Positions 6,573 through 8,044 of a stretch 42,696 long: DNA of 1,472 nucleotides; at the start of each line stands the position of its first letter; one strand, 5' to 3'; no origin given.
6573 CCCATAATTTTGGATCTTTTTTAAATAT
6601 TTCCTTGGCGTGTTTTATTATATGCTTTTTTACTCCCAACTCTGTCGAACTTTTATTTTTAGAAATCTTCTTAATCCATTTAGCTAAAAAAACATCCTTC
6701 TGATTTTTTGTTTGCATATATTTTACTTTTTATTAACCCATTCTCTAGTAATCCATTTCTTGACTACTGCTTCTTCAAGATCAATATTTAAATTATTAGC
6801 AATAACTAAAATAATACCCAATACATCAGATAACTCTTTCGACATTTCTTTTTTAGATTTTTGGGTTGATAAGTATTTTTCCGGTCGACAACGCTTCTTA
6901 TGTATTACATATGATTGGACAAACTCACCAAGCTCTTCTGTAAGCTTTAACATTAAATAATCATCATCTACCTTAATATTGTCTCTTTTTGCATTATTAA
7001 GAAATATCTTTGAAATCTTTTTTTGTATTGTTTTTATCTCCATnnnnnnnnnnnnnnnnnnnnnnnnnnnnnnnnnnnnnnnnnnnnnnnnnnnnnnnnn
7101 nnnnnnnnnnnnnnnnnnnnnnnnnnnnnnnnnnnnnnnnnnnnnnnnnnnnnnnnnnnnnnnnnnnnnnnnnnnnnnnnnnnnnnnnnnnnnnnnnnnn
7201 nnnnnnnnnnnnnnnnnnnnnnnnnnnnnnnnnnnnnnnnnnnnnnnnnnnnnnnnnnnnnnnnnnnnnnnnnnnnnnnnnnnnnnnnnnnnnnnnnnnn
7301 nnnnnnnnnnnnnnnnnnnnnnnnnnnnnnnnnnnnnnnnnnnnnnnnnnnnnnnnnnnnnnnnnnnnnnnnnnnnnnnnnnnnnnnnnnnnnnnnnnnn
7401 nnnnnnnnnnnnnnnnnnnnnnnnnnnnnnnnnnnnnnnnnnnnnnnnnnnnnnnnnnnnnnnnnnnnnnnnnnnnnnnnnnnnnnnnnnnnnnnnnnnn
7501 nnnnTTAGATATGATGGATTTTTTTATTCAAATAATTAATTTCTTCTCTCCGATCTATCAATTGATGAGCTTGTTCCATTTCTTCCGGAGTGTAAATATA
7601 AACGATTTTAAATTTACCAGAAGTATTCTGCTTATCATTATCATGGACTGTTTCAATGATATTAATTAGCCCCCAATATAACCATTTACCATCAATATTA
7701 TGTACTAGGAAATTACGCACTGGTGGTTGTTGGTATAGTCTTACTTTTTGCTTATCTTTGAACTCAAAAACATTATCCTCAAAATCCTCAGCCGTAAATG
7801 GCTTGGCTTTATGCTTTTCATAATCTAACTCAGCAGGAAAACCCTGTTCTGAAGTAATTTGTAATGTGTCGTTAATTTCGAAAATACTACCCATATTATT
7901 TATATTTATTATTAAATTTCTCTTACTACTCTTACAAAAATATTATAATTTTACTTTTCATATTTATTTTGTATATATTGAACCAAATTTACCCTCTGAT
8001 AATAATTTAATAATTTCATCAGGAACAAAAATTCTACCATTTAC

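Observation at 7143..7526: Orphan roughly 350-nt structured-RNA gene with its own consensus promoter and terminator, antisense to the surrounding gene orientation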

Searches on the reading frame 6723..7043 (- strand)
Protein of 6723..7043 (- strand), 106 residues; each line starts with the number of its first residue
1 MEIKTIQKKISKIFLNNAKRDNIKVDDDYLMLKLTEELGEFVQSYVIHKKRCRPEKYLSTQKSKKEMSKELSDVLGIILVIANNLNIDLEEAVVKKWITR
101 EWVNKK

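Call 11: search_protein_families(library=pfam, proteins=[window:6723-7043:-])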
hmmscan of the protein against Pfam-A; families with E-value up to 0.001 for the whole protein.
window:6723-7043:- (106 aa): 2 families
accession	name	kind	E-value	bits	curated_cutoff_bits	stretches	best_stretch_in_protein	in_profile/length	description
PF03819.22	MazG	-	3.8e-06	27.5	22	1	30-100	6-69/74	MazG nucleotide pyrophosphohydrolase domain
PF12643.12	MazG-like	-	0.00046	20.8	27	1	60-96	27-62/85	MazG-like family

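Call 30: find_homologous_proteins(query=window:6723-7043:-)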
Query window:6723-7043:- (106 aa): 184 proteins with E <= 0.001 among 187 candidates; the best 120 are listed.
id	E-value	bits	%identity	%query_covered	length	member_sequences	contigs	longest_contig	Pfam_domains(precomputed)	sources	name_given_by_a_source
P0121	9.6e-60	217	100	100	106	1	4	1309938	PF03819.23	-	-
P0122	3.5e-52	192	87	100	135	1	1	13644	PF03819.23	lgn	-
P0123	5.8e-52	192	87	97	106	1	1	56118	PF03819.23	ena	-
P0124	1.1e-50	188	81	99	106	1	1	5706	-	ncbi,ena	-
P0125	4.9e-48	179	82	97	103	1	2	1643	-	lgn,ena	-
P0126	2.4e-47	177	75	99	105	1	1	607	-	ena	-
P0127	2.5e-47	177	78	99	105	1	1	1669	PF03819.23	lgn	-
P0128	3.8e-47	176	79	99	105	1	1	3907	PF03819.23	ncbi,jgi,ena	-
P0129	4.5e-47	176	79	97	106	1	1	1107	PF03819.23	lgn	-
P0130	4.6e-47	176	79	99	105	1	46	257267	-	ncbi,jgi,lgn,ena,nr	ncbi:hypothetical protein HN858_02720 [Candidatus Falkowbacteria bacterium]|jgi:NTP pyrophosphatase 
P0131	6.7e-47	175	80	97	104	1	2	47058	-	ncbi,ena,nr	ncbi:hypothetical protein KAJ89_02255 [Candidatus Parcubacteria bacterium]|nr:hypothetical protein [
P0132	6.9e-47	175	76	99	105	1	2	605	-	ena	-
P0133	1.5e-46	174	78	100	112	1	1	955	-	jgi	-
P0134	1.5e-46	174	74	99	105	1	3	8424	PF03819.23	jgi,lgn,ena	-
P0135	2.1e-46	174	77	99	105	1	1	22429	-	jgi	-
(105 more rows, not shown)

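Call 31: find_encoding_contigs(protein=P0123, flank=4000, max_places=3)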
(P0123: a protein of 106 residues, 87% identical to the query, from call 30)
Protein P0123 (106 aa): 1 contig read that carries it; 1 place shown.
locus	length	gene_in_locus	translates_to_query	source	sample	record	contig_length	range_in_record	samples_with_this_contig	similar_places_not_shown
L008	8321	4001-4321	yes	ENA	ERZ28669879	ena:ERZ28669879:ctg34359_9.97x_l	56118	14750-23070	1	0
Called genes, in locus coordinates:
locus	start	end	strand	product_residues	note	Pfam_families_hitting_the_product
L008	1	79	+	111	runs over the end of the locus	PF02261:Asp_decarbox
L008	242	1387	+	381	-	-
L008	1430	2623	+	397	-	-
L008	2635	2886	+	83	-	PF01541:GIY-YIG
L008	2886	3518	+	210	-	PF06445:GyrI-like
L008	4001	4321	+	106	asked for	PF03819:MazG (weak)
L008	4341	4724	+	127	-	-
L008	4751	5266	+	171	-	PF18967:PycTM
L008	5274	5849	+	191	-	PF00210:Ferritin (weak), PF02915:Rubrerythrin, PF23458:DUF7130 (weak), PF21349:RUBY_RBDX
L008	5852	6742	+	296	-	PF01734:Patatin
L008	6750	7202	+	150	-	PF00293:NUDIX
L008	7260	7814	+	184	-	-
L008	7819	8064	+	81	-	PF01329:Pterin_4a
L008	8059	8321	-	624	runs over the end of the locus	PF17764:PriA_3primeBD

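Call 32: find_encoding_contigs(protein=P0124, flank=4000, max_places=3)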
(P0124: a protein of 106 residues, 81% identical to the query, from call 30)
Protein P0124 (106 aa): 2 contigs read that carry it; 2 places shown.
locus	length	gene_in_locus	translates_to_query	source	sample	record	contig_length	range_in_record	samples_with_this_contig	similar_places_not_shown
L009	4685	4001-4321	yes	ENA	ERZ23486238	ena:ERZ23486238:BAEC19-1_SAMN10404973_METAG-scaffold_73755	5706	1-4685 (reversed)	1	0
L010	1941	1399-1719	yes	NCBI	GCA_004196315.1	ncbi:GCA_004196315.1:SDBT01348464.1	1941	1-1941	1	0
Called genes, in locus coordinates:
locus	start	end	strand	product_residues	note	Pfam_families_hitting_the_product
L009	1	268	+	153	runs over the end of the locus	PF00318:Ribosomal_S2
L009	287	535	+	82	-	PF00318:Ribosomal_S2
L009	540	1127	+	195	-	PF00889:EF_TS, PF25025:EF-Ts_N (weak)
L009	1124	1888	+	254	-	-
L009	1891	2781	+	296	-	PF23914:TPR_CcmH_CycH (faint), PF00515:TPR_1 (faint), PF07719:TPR_2 (faint), PF13181:TPR_8 (faint), PF13414:TPR_11 (faint), PF13424:TPR_12 (faint), PF13428:TPR_14 (faint), PF14559:TPR_19 (faint)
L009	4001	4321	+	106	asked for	-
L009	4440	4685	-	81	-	?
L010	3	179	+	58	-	?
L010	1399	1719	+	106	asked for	-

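Call 42: find_encoding_contigs(protein=P0125, flank=3000, max_places=4)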
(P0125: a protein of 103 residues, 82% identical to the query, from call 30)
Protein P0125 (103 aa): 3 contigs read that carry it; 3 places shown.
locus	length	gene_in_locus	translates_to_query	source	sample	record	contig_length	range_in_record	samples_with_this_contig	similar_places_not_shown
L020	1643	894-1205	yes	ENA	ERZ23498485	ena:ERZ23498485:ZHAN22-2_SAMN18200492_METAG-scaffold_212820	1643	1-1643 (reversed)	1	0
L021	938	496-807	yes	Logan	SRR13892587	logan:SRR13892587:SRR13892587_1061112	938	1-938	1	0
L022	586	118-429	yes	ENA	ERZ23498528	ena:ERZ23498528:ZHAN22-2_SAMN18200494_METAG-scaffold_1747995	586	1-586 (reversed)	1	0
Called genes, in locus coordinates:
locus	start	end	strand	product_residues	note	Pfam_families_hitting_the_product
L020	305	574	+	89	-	-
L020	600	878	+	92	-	-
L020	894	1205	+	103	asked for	-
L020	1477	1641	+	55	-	?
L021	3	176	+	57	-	?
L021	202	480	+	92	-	-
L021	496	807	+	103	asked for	-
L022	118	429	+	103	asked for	-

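Call 43: find_encoding_contigs(protein=P0131, flank=3000, max_places=3)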
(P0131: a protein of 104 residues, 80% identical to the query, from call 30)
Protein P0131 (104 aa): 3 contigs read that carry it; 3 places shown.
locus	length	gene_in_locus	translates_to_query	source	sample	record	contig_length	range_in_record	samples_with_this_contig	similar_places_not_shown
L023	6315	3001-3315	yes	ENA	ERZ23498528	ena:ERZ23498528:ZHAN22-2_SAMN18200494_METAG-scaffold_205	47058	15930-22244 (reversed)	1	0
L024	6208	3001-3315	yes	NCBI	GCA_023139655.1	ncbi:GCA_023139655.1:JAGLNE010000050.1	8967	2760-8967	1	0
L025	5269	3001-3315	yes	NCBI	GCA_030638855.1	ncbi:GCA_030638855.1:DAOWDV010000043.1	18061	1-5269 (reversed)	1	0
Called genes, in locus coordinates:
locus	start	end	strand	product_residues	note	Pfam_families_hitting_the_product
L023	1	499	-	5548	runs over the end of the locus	PF10179:NDNF (faint), PF19743:ASTN1_2_fn3 (faint), PF23376:Fn3_VIN3 (faint), PF25059:FN3_DSCAM-DSCAML_C (faint), PF13385:Laminin_G_3, PF00041:fn3 (weak)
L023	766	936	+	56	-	PF04014:MazE_antitoxin (weak)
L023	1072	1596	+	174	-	PF00565:SNase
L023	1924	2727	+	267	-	PF04055:Radical_SAM, PF13353:Fer4_12 (faint)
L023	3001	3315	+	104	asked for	-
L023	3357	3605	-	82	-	-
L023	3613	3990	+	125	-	-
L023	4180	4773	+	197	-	PF00300:His_Phos_1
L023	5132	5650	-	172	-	PF07963:N_methyl (weak)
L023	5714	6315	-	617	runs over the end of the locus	PF11104:PilM_2, PF14450:FtsA, PF08239:SH3_3 (weak)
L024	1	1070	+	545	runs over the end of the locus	PF13567:DUF4131, PF03772:Competence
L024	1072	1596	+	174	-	PF00565:SNase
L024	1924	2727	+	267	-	PF04055:Radical_SAM, PF13353:Fer4_12 (faint)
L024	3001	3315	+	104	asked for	-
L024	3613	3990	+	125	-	-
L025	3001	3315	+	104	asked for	-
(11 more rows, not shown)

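Call 44: find_encoding_contigs(protein=P0130, flank=3000, max_places=4)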
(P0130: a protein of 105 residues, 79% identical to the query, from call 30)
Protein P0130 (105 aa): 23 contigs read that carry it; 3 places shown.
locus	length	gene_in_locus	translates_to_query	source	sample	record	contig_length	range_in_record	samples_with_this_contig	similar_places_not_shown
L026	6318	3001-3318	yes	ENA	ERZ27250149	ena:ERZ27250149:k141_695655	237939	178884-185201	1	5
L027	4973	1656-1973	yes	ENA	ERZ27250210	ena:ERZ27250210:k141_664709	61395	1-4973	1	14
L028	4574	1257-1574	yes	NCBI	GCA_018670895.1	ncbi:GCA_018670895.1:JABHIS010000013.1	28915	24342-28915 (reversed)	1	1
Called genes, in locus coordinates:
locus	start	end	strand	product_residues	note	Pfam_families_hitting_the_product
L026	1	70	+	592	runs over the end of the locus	PF13588:HSDR_N_2, PF02384:N6_Mtase, PF07669:Eco57I, PF01170:UPF0020, PF20473:MmeI_Mtase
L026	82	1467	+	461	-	PF01420:Methylase_S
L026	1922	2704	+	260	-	PF14340:DUF4395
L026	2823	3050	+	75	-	-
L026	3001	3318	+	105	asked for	-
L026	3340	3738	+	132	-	-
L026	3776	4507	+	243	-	PF06468:Spond_N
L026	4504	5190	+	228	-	PF00174:Oxidored_molyb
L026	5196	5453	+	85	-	PF01292:Ni_hydr_CYTB (faint)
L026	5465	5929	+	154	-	PF03073:TspO_MBR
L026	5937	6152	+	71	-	PF24717:DUF7672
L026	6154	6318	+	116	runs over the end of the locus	PF03013:Pyr_excise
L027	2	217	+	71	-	?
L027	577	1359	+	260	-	PF14340:DUF4395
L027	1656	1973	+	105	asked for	-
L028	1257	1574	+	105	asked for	-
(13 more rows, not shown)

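Call 75: search_protein_families(library=ncbifam, proteins=[window:6723-7043:-], max_evalue=0.01)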
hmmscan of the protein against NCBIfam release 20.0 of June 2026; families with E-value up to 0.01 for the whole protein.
window:6723-7043:- (106 aa): 0 families

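Call 80: find_homologous_proteins(query=L008:2886-3518:+)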
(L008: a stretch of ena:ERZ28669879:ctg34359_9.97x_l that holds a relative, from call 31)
Query L008:2886-3518:+ (210 aa): 7977 proteins with E <= 0.001 among 8000 candidates; the best 120 are listed.
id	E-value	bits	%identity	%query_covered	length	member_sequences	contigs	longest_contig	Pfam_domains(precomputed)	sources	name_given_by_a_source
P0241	3.0e-135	467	100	100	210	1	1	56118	PF06445.21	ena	-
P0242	1.2e-101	357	77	98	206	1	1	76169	PF06445.21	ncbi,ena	-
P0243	5.9e-101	355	76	99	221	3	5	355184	PF06445.21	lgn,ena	-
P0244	1.6e-100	353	76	98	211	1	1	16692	PF06445.21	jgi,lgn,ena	-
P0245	4.3e-96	339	72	98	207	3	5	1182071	PF06445.21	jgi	jgi:hypothetical protein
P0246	6.0e-96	338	75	98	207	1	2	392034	PF06445.21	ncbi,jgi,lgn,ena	ncbi:MAG: GyrI-like domain-containing protein [Patescibacteria group bacterium]|jgi:hypothetical pro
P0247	1.6e-95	337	73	98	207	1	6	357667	PF06445.21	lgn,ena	-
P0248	8.9e-93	328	68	98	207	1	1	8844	PF06445.21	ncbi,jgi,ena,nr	ncbi:GyrI-like domain-containing protein [Patescibacteria group bacterium]|nr:GyrI-like domain-conta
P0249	3.9e-92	326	73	98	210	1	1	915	PF06445.21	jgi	jgi:hypothetical protein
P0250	1.2e-91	324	70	98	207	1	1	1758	PF06445.21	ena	-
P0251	3.9e-91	322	69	93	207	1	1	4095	PF06445.21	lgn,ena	-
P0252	1.8e-90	320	67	98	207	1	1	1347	PF06445.21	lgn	-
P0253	2.3e-90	320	71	98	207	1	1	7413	PF06445.21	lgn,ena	-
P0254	7.9e-90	318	68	98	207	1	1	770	PF06445.21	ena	-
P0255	8.7e-90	318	69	98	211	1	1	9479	PF06445.21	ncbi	-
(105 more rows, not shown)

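Call 81: find_encoding_contigs(protein=P0242, flank=4000, max_places=4)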
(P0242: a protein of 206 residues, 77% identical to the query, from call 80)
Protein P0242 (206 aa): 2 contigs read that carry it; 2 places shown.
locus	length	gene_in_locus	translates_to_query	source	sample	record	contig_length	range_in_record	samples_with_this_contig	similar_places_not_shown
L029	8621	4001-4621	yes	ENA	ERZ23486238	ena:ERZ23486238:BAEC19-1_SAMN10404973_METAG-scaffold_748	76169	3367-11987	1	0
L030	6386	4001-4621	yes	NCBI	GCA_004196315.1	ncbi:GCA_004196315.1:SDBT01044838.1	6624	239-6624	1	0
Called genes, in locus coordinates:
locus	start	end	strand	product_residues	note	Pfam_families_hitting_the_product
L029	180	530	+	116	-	-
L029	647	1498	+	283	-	PF03537:Glyco_hydro_114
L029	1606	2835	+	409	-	-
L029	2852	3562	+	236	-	-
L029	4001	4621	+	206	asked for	PF06445:GyrI-like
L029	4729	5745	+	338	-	PF01966:HD (weak), PF13487:HD_5 (faint)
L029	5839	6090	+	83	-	PF01541:GIY-YIG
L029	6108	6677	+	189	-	PF01863:YgjP-like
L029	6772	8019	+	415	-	PF00270:DEAD, PF04851:ResIII, PF00271:Helicase_C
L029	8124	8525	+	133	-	-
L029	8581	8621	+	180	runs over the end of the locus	-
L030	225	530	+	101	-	-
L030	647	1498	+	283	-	PF03537:Glyco_hydro_114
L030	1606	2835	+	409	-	-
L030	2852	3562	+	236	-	-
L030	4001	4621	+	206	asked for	PF06445:GyrI-like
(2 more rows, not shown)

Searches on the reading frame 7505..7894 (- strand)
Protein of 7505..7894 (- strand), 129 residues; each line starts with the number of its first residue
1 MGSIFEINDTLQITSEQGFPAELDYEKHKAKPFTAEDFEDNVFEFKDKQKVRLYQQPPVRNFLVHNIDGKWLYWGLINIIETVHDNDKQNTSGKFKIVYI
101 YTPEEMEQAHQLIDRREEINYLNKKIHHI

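Call 11: search_protein_families(library=pfam, proteins=[window:7505-7894:-])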
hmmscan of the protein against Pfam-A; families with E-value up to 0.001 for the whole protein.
window:7505-7894:- (129 aa): 0 families

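Call 12: find_encoding_contigs(protein=window:7505-7894:-, flank=3000, max_places=10)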
Protein window:7505-7894:- (129 aa): no gene with exactly this product is on record in the collection.

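Call 15: find_homologous_proteins(query=window:7505-7894:-)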
Query window:7505-7894:- (129 aa): 1623 proteins with E <= 0.001 among 1630 candidates; the best 120 are listed.
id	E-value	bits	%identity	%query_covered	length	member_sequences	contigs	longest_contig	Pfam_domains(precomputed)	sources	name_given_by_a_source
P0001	2.4e-82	291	100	100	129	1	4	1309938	-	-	-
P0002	5.3e-64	232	83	95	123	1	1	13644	-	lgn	-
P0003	2.9e-61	223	81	89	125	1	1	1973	-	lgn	-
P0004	4.3e-60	219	77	95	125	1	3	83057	-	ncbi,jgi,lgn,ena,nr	ncbi:hypothetical protein KY343_01760 [Candidatus Woesearchaeota archaeon]|nr:hypothetical protein [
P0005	3.4e-59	216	75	95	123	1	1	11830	-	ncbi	ncbi:MAG: hypothetical protein V1838_03255 [Patescibacteria group bacterium]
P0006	8.2e-59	215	76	95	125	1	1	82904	-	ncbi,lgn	-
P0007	1.4e-58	214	75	96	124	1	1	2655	-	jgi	-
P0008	1.5e-58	214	75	95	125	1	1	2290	-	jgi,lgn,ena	-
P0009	1.8e-58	214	76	95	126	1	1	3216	-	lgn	-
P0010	1.8e-58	214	75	95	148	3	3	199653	-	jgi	-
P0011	2.7e-58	213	73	95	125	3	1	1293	-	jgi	jgi:hypothetical protein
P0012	4.0e-58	213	75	95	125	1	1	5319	-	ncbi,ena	-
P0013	6.0e-58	212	74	95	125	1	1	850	-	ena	-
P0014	1.0e-57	212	74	95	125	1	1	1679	-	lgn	-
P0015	1.3e-57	211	75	95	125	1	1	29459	-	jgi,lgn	jgi:hypothetical protein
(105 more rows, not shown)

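Call 16: find_encoding_contigs(protein=P0002, flank=3000, max_places=3)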
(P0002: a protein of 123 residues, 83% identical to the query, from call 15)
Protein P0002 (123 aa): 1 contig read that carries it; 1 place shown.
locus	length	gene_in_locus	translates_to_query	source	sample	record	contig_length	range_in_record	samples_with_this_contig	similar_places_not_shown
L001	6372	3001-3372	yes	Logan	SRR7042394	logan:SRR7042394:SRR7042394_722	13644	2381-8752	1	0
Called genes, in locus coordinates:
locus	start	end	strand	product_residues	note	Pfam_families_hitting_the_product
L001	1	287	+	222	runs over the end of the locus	PF03006:HlyIII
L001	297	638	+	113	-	PF02261:Asp_decarbox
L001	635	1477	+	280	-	PF03537:Glyco_hydro_114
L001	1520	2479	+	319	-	-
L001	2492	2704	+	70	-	-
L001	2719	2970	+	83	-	PF01541:GIY-YIG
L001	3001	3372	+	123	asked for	-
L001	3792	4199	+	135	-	PF03819:MazG (faint)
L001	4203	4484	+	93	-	-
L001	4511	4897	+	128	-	-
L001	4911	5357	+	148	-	PF00293:NUDIX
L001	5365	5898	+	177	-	PF13563:2_5_RNA_ligase2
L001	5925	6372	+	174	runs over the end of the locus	PF18967:PycTM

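Call 17: find_encoding_contigs(protein=P0004, flank=3000, max_places=3)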
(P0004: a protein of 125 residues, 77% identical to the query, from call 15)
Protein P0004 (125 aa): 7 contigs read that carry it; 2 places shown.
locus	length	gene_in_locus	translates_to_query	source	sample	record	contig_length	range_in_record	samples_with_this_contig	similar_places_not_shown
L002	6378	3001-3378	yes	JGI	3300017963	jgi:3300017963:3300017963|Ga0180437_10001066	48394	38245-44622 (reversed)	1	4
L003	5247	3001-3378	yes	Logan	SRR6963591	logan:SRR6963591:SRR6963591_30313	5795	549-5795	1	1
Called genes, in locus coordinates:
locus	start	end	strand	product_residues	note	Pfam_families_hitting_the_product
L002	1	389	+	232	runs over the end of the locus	PF01209:Ubie_methyltran, PF02353:CMAS (weak), PF13489:Methyltransf_23, PF05148:Methyltransf_8, PF13847:Methyltransf_31, PF08241:Methyltransf_11, PF08242:Methyltransf_12, PF13649:Methyltransf_25, +1 more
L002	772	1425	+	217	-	-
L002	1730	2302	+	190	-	-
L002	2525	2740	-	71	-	-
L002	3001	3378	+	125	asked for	-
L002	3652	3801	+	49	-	-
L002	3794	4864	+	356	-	-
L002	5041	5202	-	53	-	-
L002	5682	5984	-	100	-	PF01451:LMWPc (weak)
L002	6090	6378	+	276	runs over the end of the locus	PF13495:Phage_int_SAM_4, PF02899:Phage_int_SAM_1, PF00589:Phage_integrase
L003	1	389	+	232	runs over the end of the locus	PF01209:Ubie_methyltran, PF02353:CMAS (weak), PF13489:Methyltransf_23, PF05148:Methyltransf_8, PF13847:Methyltransf_31, PF08241:Methyltransf_11, PF08242:Methyltransf_12, PF13649:Methyltransf_25, +1 more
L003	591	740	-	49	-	-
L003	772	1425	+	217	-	-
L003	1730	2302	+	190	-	-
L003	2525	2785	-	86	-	-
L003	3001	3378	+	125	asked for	-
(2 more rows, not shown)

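Call 18: find_encoding_contigs(protein=P0005, flank=3000, max_places=3)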
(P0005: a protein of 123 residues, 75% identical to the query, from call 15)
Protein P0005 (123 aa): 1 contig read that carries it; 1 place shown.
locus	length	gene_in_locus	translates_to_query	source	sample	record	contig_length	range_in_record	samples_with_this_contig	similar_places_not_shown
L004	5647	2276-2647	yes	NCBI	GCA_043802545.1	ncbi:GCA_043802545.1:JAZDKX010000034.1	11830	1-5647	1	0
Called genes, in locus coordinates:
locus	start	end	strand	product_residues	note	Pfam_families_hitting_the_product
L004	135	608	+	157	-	-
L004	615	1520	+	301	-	PF00389:2-Hacid_dh, PF02826:2-Hacid_dh_C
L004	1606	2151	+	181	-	PF03848:TehB, PF02353:CMAS, PF13489:Methyltransf_23, PF01209:Ubie_methyltran (weak), PF13847:Methyltransf_31, PF08241:Methyltransf_11, PF08242:Methyltransf_12, PF13649:Methyltransf_25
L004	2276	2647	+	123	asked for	-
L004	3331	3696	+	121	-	PF05635:23S_rRNA_IVP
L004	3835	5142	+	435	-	PF08245:Mur_ligase_M, PF02875:Mur_ligase_C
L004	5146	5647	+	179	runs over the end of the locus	PF13238:AAA_18 (weak)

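Call 26: find_encoding_contigs(protein=P0003, flank=3000, max_places=3)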
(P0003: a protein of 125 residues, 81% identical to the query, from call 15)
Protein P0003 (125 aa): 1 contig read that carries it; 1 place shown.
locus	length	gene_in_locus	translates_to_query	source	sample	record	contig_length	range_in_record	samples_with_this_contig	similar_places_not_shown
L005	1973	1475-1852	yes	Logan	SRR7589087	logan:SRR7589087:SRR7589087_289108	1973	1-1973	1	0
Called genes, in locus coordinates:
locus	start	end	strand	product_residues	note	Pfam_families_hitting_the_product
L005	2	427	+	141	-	?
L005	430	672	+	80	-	PF01541:GIY-YIG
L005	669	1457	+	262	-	-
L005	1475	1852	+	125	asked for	-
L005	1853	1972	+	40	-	?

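Call 27: find_encoding_contigs(protein=P0006, flank=3000, max_places=3)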
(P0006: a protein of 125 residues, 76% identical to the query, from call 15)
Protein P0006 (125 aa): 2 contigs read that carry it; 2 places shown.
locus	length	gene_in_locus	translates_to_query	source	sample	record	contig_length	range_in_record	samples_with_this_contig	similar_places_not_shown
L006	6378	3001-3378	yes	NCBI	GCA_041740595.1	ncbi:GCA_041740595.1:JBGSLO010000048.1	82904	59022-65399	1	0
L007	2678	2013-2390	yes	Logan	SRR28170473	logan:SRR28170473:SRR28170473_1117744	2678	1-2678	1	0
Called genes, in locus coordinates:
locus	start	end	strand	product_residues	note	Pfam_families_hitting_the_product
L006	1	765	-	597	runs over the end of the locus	PF00009:GTP_EFTU, PF01926:MMR_HSR1 (weak), PF02421:FeoB_N (weak), PF22042:EF-G_D2, PF03144:GTP_EFTU_D2, PF00679:EFG_C, PF21018:BipA_C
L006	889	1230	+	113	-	PF02261:Asp_decarbox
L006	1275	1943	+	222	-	PF03006:HlyIII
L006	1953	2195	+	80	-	PF01541:GIY-YIG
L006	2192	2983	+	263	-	-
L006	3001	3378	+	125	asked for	-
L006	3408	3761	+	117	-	PF00190:Cupin_1 (weak), PF02311:AraC_binding (weak), PF07883:Cupin_2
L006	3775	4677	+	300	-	PF03547:Mem_trans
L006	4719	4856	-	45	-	-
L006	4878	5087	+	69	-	-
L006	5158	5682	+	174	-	PF18967:PycTM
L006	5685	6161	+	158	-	PF05523:FdtA, PF14667:Polysacc_synt_C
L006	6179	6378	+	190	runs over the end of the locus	PF00210:Ferritin, PF02915:Rubrerythrin, PF23458:DUF7130 (weak), PF21349:RUBY_RBDX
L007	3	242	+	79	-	?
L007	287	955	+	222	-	PF03006:HlyIII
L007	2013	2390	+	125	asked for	-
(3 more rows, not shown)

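Call 75: search_protein_families(library=ncbifam, proteins=[window:7505-7894:-], max_evalue=0.01)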
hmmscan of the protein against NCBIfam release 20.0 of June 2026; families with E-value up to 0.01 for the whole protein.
window:7505-7894:- (129 aa): 0 families

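Call 76: search_solved_structures(query=window:7505-7894:-, max_evalue=1)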
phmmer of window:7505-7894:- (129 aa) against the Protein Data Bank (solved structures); distinct sequences matched with E-value up to 1: 0.
